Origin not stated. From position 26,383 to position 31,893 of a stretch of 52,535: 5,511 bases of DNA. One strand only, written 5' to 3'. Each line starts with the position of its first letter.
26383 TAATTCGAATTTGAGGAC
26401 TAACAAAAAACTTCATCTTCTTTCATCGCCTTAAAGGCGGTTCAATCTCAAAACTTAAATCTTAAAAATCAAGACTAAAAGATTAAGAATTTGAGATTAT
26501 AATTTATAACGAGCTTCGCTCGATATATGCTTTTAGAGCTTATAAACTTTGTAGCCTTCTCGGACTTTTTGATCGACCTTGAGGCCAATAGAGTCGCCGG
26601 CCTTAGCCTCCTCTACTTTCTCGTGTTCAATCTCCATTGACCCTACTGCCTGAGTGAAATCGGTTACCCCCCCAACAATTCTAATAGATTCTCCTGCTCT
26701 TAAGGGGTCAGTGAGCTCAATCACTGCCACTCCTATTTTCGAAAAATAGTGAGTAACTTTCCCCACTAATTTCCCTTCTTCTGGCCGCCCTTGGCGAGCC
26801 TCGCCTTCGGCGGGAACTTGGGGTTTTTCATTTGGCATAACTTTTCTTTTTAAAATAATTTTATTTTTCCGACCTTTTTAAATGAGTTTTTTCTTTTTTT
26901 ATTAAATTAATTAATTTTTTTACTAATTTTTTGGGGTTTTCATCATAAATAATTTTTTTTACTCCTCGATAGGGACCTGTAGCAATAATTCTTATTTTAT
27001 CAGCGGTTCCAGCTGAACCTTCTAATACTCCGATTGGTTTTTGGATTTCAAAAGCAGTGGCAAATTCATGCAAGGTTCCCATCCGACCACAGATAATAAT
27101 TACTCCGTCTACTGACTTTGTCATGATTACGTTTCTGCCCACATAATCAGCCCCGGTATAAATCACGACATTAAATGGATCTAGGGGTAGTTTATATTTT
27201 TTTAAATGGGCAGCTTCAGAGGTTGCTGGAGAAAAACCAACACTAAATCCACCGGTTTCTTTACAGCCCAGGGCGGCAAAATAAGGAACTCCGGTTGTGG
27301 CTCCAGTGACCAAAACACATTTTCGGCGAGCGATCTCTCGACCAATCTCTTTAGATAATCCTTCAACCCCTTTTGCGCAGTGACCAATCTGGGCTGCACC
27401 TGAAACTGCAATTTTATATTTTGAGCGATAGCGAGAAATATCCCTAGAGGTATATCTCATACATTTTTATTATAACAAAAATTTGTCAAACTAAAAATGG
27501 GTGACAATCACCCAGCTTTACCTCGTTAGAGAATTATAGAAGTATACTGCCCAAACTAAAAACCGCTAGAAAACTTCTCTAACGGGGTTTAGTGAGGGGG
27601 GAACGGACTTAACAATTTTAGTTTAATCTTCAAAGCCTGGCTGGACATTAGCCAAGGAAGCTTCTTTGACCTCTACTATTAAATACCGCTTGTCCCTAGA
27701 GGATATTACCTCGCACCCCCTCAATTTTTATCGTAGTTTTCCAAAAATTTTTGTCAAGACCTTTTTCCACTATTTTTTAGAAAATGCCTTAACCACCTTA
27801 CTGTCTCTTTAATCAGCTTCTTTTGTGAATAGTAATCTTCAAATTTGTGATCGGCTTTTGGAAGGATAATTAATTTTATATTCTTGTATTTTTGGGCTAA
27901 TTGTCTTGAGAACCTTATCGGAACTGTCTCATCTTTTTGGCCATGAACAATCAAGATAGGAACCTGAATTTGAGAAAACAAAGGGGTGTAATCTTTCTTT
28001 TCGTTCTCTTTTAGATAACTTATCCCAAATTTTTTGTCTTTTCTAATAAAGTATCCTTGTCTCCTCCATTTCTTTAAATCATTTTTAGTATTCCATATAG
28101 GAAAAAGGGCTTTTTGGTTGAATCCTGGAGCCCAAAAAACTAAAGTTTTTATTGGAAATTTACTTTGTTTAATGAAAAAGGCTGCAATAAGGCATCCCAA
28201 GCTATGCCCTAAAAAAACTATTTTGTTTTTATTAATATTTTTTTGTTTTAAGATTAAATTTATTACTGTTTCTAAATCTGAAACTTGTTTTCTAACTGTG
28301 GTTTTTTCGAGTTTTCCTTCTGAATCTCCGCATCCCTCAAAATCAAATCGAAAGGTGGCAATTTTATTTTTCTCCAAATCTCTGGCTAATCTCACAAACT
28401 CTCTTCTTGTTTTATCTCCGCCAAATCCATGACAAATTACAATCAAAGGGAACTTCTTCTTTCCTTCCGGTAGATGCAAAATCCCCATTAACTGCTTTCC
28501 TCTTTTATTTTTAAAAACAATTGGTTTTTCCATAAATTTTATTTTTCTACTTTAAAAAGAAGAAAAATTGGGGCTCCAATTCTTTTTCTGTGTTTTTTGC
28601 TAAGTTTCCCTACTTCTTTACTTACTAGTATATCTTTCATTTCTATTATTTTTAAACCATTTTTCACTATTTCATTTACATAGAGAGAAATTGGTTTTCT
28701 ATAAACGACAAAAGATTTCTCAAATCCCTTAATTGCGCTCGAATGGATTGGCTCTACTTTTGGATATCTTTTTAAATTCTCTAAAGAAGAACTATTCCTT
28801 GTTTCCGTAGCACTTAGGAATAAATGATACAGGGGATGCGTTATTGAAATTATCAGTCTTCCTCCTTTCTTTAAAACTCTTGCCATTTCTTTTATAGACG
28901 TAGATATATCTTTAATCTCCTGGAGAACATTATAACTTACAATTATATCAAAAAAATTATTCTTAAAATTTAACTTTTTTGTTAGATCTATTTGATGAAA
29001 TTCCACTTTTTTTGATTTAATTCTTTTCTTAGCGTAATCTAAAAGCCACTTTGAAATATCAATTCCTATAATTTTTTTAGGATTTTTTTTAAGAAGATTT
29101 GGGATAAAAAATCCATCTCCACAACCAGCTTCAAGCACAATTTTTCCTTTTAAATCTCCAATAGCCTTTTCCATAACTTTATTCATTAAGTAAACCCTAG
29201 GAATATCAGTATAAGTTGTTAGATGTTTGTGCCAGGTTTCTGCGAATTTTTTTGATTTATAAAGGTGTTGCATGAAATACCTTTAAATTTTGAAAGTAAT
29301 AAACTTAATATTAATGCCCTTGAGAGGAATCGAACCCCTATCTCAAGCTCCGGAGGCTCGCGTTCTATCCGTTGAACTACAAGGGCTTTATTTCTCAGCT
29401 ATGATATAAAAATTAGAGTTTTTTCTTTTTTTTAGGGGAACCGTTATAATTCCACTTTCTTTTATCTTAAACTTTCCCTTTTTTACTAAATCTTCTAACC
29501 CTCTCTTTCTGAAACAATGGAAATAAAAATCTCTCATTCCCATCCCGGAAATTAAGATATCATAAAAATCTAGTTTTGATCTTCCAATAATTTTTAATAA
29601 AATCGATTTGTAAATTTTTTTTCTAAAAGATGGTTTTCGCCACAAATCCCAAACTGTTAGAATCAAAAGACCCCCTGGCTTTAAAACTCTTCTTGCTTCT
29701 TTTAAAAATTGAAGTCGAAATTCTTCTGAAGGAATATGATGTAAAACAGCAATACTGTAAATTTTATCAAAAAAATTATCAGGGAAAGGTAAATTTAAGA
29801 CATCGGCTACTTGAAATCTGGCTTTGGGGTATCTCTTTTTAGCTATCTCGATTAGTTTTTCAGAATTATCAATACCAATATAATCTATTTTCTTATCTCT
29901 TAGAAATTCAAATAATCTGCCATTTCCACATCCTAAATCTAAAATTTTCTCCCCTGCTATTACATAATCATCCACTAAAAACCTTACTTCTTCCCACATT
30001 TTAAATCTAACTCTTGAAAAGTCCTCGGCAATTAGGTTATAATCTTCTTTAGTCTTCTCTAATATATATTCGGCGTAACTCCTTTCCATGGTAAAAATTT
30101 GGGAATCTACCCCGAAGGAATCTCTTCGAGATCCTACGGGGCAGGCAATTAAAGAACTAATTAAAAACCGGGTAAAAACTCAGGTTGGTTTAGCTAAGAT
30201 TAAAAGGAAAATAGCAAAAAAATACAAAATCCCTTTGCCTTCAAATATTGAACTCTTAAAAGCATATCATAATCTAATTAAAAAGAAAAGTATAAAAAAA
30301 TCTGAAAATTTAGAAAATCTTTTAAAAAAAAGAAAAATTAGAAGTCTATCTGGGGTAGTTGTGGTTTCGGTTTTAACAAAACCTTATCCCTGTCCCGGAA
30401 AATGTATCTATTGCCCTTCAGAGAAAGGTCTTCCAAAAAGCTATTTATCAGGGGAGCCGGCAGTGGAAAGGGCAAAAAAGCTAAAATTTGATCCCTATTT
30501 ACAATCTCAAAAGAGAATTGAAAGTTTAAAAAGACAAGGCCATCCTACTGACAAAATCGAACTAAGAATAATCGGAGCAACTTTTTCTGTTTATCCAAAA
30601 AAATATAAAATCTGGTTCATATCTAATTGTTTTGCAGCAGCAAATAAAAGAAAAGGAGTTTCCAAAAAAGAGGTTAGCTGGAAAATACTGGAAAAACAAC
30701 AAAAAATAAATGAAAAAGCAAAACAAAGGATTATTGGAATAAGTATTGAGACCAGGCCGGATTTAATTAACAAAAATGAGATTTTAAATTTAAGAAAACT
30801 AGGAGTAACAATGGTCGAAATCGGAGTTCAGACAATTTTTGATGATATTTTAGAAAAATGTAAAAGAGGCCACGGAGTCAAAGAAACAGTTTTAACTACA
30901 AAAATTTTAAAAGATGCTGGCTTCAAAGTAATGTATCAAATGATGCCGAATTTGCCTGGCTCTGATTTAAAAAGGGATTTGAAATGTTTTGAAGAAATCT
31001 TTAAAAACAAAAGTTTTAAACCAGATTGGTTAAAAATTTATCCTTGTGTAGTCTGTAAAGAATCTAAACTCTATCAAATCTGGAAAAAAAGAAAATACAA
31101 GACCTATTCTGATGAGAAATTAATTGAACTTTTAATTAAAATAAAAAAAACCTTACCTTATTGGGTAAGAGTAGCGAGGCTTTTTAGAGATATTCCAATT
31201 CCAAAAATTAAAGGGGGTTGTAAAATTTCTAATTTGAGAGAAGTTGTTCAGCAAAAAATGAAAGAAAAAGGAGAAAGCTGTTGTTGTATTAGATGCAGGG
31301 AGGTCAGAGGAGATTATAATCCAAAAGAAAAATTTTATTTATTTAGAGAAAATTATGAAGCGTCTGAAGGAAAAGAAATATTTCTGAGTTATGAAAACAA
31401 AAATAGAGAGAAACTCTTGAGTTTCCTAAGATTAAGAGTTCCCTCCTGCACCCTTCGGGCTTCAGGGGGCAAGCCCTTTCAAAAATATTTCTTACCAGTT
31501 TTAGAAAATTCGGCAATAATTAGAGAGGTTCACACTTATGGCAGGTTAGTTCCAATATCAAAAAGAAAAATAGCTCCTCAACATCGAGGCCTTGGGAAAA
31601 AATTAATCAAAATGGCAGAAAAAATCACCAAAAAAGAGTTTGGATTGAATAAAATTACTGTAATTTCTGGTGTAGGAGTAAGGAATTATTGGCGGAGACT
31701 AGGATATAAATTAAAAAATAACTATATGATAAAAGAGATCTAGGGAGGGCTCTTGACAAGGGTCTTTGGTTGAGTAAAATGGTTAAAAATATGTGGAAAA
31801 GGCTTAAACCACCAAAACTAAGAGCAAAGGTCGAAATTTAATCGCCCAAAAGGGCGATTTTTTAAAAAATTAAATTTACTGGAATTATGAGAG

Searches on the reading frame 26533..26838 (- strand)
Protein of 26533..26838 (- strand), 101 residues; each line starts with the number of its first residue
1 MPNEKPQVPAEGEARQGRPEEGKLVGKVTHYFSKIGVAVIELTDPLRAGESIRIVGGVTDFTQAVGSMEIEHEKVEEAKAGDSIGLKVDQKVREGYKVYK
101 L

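Call 10: search_protein_families(library=pfam, proteins=[window:26533-26838:-])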
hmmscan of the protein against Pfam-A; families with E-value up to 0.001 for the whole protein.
window:26533-26838:- (101 aa): 1 family
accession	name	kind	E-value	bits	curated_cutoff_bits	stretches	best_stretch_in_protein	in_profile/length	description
PF03144.31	GTP_EFTU_D2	-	1.2e-05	26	30.3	1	46-88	13-58/73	Elongation factor Tu domain 2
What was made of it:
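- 26533..26838 (-): Host gene 1: a small EF-Tu domain 2-like protein, 101 aa (typical orthologues are 88-91 aa). Pfam GTP_EFTU_D2 (call 10).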

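Call 54: find_homologous_proteins(query=window:26533-26838:-, max_evalue=1e-8)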
Query window:26533-26838:- (101 aa): 1805 proteins with E <= 1e-8 among 1808 candidates; the best 120 are listed.
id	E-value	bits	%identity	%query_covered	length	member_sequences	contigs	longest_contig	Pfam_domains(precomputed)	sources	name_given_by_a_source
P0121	2.0e-47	177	61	84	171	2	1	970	PF03144.32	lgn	-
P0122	1.4e-44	168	58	84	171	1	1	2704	PF16325.12,PF03144.32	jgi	jgi:putative protease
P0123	2.1e-41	158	76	100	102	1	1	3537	PF03144.32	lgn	-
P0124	2.2e-40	155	99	76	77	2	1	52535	PF03144.32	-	-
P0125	1.0e-38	149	86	82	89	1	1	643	PF03144.32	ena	-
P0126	8.4e-38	147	84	82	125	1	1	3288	PF03144.32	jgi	-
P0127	1.1e-37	146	71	100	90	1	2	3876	PF03144.32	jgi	jgi:translation elongation factor EF-Tu-like GTPase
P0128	1.3e-37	146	82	82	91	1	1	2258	PF03144.32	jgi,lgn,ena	-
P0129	1.6e-37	146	84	82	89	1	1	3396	PF03144.32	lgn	-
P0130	3.1e-37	145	81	82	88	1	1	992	PF03144.32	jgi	jgi:translation elongation factor EF-Tu-like GTPase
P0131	3.2e-37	145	71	100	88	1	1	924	PF03144.32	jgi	-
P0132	4.5e-37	144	73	100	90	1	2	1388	PF03144.32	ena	-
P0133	5.0e-37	144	71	100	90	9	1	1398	PF03144.32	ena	-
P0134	5.0e-37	144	82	82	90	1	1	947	PF16325.12,PF03144.32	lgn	-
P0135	5.7e-37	144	73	100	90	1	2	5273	PF03144.32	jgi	-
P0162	3.4e-36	141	71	100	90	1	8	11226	PF03144.32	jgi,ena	-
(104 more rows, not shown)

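Call 56: find_encoding_contigs(protein=P0123, flank=3000, max_places=1)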
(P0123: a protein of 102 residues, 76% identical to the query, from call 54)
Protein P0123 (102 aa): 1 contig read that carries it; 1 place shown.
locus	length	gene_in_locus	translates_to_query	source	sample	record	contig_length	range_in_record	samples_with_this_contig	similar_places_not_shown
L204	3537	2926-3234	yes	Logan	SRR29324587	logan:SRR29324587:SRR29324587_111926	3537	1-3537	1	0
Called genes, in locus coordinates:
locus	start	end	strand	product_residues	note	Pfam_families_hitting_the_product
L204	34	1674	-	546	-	PF04055:Radical_SAM, PF16199:Radical_SAM_C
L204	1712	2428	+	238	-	PF01209:Ubie_methyltran (weak), PF13489:Methyltransf_23, PF02353:CMAS, PF01555:N6_N4_Mtase (faint), PF13847:Methyltransf_31, PF08241:Methyltransf_11, PF08242:Methyltransf_12, PF13649:Methyltransf_25, +1 more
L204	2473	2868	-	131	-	-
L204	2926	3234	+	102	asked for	PF03144:GTP_EFTU_D2 (weak)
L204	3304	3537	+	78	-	?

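Call 57: find_encoding_contigs(protein=P0162, flank=6000, max_places=1)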
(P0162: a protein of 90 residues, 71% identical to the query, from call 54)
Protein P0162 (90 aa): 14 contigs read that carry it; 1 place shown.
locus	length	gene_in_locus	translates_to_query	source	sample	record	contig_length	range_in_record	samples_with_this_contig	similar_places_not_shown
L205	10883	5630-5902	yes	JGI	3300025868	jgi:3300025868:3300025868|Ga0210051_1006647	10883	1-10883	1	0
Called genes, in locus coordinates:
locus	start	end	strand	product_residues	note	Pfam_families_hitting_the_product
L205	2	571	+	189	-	?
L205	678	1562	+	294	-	PF06550:SPP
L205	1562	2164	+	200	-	PF03167:UDG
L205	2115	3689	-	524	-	PF04055:Radical_SAM, PF16199:Radical_SAM_C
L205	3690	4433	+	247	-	PF01209:Ubie_methyltran, PF13489:Methyltransf_23, PF07021:MetW (faint), PF02353:CMAS (weak), PF13847:Methyltransf_31, PF08241:Methyltransf_11, PF08242:Methyltransf_12, PF13649:Methyltransf_25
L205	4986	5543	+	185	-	PF18306:LDcluster4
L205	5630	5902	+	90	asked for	PF03144:GTP_EFTU_D2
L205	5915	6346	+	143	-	PF02308:MgtC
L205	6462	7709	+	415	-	PF27218:MJ0043_C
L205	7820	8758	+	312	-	PF09989:DUF2229, PF06050:HGD-D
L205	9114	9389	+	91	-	-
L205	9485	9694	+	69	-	-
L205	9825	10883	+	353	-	?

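Call 78: search_protein_families(library=ncbifam, proteins=[window:26533-26838:-], max_evalue=0.00001)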
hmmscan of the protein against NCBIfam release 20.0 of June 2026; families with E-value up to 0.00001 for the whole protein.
window:26533-26838:- (101 aa): 0 families

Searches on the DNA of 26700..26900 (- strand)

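Call 76: search_rna_families(source=window, start=26700, end=26900, threshold=evalue, max_evalue=10)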
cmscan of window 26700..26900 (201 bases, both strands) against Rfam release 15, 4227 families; matches with E-value up to 10: 5.
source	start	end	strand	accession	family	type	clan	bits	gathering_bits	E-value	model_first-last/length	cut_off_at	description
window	26744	26851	-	RF00516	ylbH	Cis-reg; leader;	-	13.1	50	1.2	1-122/122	no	ylbH leader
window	26703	26764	-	RF01167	sn2429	Gene; snRNA; snoRNA; CD-box;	-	13.1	50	6.3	1-77/77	no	Small nucleolar RNA sn2429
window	26771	26831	+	RF02507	Atu_Ti3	Gene; sRNA;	-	13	50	4.5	1-89/89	no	Rhizobiales sRNA Atu_Ti3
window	26750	26836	+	RF02178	SMCR2_2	Gene; lncRNA;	-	11.3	55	4.3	82-165/165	no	Smith-Magenis syndrome chromosome region, candidate 2 conserved region 2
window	26774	26850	+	RF02837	anti-hemB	Gene; sRNA;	-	10.5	49.5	5.1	1-81/81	no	Burkholderia RNA 7 (anti-hemB)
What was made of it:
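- On Any Rfam RNA family: Around 26700-26900 there is nothing better than 13 bits (call 76).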

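Call 92: search_dna_similar(query=window:26781-26817:-, collection=plasmids, mode=distant, max_evalue=1, max_rows=15)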
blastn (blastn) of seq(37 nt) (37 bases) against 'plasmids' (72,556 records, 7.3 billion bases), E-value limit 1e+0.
Records with a match: 35; places in all: 35; records where one place covers at least 80% of the query: 3.
Best place of each record, by identity: >=99% 16; 95-99% 13; 90-95% 4; 80-90% 2.
By first word of the organism name: Streptomyces 16; Ralstonia 13; Salinigranum 1; Natronorubrum 1; Haloferax 1; Methylorubrum 1; Methylobacterium 1; Halomicrococcus 1.
By predicted mobility (MOB-suite, as given by PLSDB): non-mobilizable 22; mobilizable 12; conjugative 1.
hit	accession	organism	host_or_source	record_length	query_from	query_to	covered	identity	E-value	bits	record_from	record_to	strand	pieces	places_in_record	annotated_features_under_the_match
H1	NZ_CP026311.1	Salinigranum rubrum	cell culture,marine solar saltern brine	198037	1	32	86%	90.6%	3e-2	42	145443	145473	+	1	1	copper-translocating P-type ATPase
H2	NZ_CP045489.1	Natronorubrum aibiense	single cell,Xinjiang Aibi Salt Lake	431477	1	32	86%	90.6%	3e-2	42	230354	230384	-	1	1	heavy metal translocating P-type ATPase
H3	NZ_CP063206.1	Haloferax gibbonsii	cultured ...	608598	1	32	86%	87.5%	4e-1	37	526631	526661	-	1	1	heavy metal translocating P-type ATPase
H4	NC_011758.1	Methylorubrum extorquens CM4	-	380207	6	33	76%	89.3%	4e-1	38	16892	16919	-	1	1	none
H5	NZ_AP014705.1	Methylobacterium aquaticum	-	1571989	12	37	70%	92.3%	1e-1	39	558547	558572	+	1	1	none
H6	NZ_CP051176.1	Ralstonia solanacearum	Whole organism,tomato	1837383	13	37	68%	92.0%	4e-1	37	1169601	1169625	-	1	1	none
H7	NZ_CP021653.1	Ralstonia solanacearum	Solanum lycopersicum,Tomato with ...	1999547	14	37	65%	95.8%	1e-1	40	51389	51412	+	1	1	none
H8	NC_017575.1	Ralstonia solanacearum Po82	-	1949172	14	37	65%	95.8%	1e-1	40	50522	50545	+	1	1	none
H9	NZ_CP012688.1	Ralstonia solanacearum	Solanum commersonii,whole organism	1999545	14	37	65%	95.8%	1e-1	40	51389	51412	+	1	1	none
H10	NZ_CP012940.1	Ralstonia solanacearum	plantain,cell culture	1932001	14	37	65%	95.8%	1e-1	40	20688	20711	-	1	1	none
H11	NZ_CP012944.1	Ralstonia solanacearum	Cucumis sativus,cell culture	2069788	14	37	65%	95.8%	1e-1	40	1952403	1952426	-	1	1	none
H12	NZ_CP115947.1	Ralstonia solanacearum MolK2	Musa sp.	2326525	14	37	65%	95.8%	1e-1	40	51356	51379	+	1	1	record has no annotation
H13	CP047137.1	Ralstonia solanacearum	Potato,Single cell,tuber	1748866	14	37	65%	95.8%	1e-1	40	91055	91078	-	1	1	SCO family protein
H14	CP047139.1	Ralstonia solanacearum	Potato,Single cell,tuber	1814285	14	37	65%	95.8%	1e-1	40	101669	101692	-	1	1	SCO family protein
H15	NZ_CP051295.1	Ralstonia solanacearum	Plantain,cell culture,stem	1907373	14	37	65%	95.8%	1e-1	40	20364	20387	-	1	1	none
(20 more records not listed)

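Call 93: search_dna_similar(query=window:26781-26817:-, collection=phages, mode=distant, max_evalue=1, max_rows=15)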
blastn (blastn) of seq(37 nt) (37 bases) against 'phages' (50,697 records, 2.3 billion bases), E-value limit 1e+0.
Records with a match: 24; places in all: 24; records where one place covers at least 80% of the query: 0.
Best place of each record, by identity: >=99% 1; 90-95% 21; 80-90% 2.
By first word of the organism name: Mycobacterium 18; Sphingomonas 2; Streptomyces 2; Bacteriophage 1; Microcystis 1.
By host as written in the record: Mycobacterium smegmatis mc2 155 13; Mycobacterium smegmatis mc#155 3; Sphingomonas sp. PM2 2; Streptomyces griseus ATCC 10137 2; - 1; Mycolicibacterium smegmatis 1; Mycobacterium smegmatis mc2155 1; Microcystis sp. 1.
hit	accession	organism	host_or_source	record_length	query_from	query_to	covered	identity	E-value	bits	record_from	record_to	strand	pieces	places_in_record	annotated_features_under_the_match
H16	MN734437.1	Sphingomonas phage Eidolon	Sphingomonas sp. PM2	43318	4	32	78%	93.1%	1e-2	41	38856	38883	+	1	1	hypothetical protein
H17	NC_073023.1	Sphingomonas phage Eidolon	Sphingomonas sp. PM2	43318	4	32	78%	93.1%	1e-2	41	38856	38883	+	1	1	hypothetical protein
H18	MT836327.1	Bacteriophage sp.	human fecal samples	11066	9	35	73%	92.6%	1e-1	37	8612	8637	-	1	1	record has no annotation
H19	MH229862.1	Streptomyces phage Henoccus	Streptomyces griseus ATCC 10137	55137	1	29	78%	86.2%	5e-1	36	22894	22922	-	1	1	27: minor tail protein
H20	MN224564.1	Streptomyces phage Araceli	Streptomyces griseus ATCC 10137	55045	1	29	78%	86.2%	5e-1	36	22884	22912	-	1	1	27: minor tail protein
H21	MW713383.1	Mycobacterium phage SirSheldon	Mycolicibacterium smegmatis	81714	11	34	65%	91.7%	5e-1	36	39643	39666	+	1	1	hypothetical protein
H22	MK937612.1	Mycobacterium phage LilhomieP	Mycobacterium smegmatis mc2 155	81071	11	34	65%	91.7%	5e-1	36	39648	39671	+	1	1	55: hypothetical protein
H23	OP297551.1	Mycobacterium phage Skinny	Mycobacterium smegmatis mc2 155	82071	11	34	65%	91.7%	5e-1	36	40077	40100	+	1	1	58: exonuclease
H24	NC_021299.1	Mycobacterium phage PegLeg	Mycobacterium smegmatis mc2 155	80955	11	34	65%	91.7%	5e-1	36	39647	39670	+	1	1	exonuclease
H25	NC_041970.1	Mycobacterium phage Bongo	Mycobacterium smegmatis mc2 155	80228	11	34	65%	91.7%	5e-1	36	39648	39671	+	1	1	56: exonuclease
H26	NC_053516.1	Mycobacterium phage Reindeer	Mycobacterium smegmatis mc2 155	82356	11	34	65%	91.7%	5e-1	36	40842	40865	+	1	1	58: exonuclease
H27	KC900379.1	Mycobacterium phage PegLeg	Mycobacterium smegmatis mc2 155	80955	11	34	65%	91.7%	5e-1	36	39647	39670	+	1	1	hypothetical protein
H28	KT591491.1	Mycobacterium phage Bricole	Mycobacterium smegmatis mc2 155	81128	11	34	65%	91.7%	5e-1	36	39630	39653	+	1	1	hypothetical protein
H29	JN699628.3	Mycobacterium phage Bongo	Mycobacterium smegmatis mc2 155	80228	11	34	65%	91.7%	5e-1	36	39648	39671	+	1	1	56: hypothetical protein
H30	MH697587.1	Mycobacterium phage IPhane7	Mycobacterium smegmatis mc2 155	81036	11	34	65%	91.7%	5e-1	36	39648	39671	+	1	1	56: hypothetical protein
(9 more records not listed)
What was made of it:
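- Tried and rejected: Only chance-level hits in high-GC records appeared in the phage and plasmid collections (calls 92-93).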

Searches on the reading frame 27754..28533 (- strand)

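Call 72: search_protein_families(library=pfam, proteins=[window:27754-28533:-], max_evalue=0.001)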
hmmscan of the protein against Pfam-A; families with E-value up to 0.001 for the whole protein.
window:27754-28533:- (259 aa): 19 families
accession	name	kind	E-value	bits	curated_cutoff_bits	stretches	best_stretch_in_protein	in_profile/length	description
PF12146.15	Hydrolase_4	-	3.1e-22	79.5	27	1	30-145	6-118/239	Serine aminopeptidase, S33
PF00561.26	Abhydrolase_1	-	8.8e-21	75.1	25.8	2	29-150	1-121/245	alpha/beta hydrolase fold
PF00326.27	Peptidase_S9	-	8.4e-12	45.5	22.6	1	81-254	42-212/213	Prolyl oligopeptidase family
PF12697.13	Abhydrolase_6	-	1.1e-11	46.3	26.3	1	31-229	1-204/217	Alpha/beta hydrolase family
PF20408.4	Abhydrolase_11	-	2.5e-11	44.1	27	1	30-125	4-98/193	Alpha/beta hydrolase domain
PF20434.5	BD-FAE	-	5.1e-09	36.4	26.8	1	21-215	5-214/215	BD-FAE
PF02230.22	Abhydrolase_2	-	3.4e-08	34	23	0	189-253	155-214/217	Phospholipase/Carboxylesterase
PF05728.18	UPF0227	-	2e-07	31.6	21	1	79-237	34-178/187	Uncharacterised protein family (UPF0227)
PF10230.15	LIDHydrolase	-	3.8e-07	30.5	27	1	76-136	57-118/262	Lipid-droplet associated hydrolase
PF05057.20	DUF676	-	4.6e-06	26.7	20.3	1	26-125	3-100/217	Putative serine esterase (DUF676)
PF03959.19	FSH1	-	5.4e-06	26.7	21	1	81-223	79-194/211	Serine hydrolase (FSH1)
PF01738.24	DLH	-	5.7e-06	26.5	21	0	187-237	140-194/217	Dienelactone hydrolase family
PF02129.25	Peptidase_S15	-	9.1e-06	26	23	0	19-135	9-127/262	X-Pro dipeptidyl-peptidase (S15 family)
PF06500.17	FrsA-like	-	1e-05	25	22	1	4-114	170-276/414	Esterase FrsA-like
PF06821.19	Ser_hydrolase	-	3.2e-05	24.3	22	1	94-229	46-153/172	Serine hydrolase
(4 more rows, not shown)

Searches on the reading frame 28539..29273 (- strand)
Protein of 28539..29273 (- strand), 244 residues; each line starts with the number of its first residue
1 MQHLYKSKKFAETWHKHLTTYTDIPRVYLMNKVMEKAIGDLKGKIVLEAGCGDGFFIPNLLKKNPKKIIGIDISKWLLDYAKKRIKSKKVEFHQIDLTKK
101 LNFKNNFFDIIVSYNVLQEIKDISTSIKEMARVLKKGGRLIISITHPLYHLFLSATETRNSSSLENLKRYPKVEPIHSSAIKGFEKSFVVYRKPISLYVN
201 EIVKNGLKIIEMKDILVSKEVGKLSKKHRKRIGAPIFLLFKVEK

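Call 72: search_protein_families(library=pfam, proteins=[window:28539-29273:-], max_evalue=0.001)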
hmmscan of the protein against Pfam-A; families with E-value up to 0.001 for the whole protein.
window:28539-29273:- (244 aa): 18 families
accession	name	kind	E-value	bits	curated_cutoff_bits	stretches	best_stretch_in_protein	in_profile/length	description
PF08241.18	Methyltransf_11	-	1.1e-22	81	21.2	1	47-142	1-95/95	Methyltransferase domain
PF13847.12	Methyltransf_31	-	1.1e-20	74.2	27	1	42-150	3-117/145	Methyltransferase domain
PF13649.12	Methyltransf_25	-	5.2e-20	72.4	27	1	46-138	1-97/97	Methyltransferase domain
PF08242.18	Methyltransf_12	-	3e-15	57.2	30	1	47-140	1-98/98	Methyltransferase domain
PF13489.12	Methyltransf_23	-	3.6e-14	53.3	27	1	40-145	20-119/164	Methyltransferase domain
PF01209.24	Ubie_methyltran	-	5.7e-13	49.2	20.1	1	32-147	37-157/233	ubiE/COQ5 methyltransferase family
PF08003.17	Methyltransf_9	-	5.6e-09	35.8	23.8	1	34-142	107-217/315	Protein of unknown function (DUF1698)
PF02353.26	CMAS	-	6.2e-07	29.4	27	1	42-143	62-165/273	Mycolic acid cyclopropane synthetase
PF06325.19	PrmA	-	7.4e-07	29.4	22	1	40-143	159-259/296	Ribosomal protein L11 methyltransferase (PrmA)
PF02390.23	Methyltransf_4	-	7.5e-07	29.2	24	1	44-91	3-51/173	Putative methyltransferase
PF01861.22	BpsA_C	-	1.7e-06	27.9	27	1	18-112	25-117/243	Branched-chain polyamine synthase A C-terminal domain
PF05175.20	MTS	-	3.8e-06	27.1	23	1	37-147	30-143/170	Methyltransferase small domain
PF07021.18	MetW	-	4.6e-06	26.8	21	1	42-136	13-104/193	Methionine biosynthesis protein MetW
PF01728.25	FtsJ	-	5.7e-05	23.6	24.1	1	40-112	20-96/181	FtsJ-like methyltransferase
PF01739.24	CheR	-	6.3e-05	22.9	27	0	87-142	117-173/195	CheR methyltransferase, SAM binding domain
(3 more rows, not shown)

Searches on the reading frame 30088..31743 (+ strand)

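Call 73: search_protein_families(library=pfam, proteins=[window:30088-31743:+], max_evalue=0.0001)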
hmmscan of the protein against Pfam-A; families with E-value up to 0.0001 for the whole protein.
window:30088-31743:+ (551 aa): 2 families
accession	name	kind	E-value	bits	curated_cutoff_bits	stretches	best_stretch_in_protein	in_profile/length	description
PF16199.10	Radical_SAM_C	-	1.2e-18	67.4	31.9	1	312-393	1-85/85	Radical_SAM C-terminal domain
PF04055.27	Radical_SAM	-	2.2e-16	60.9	29.5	1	102-292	7-154/166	Radical SAM superfamily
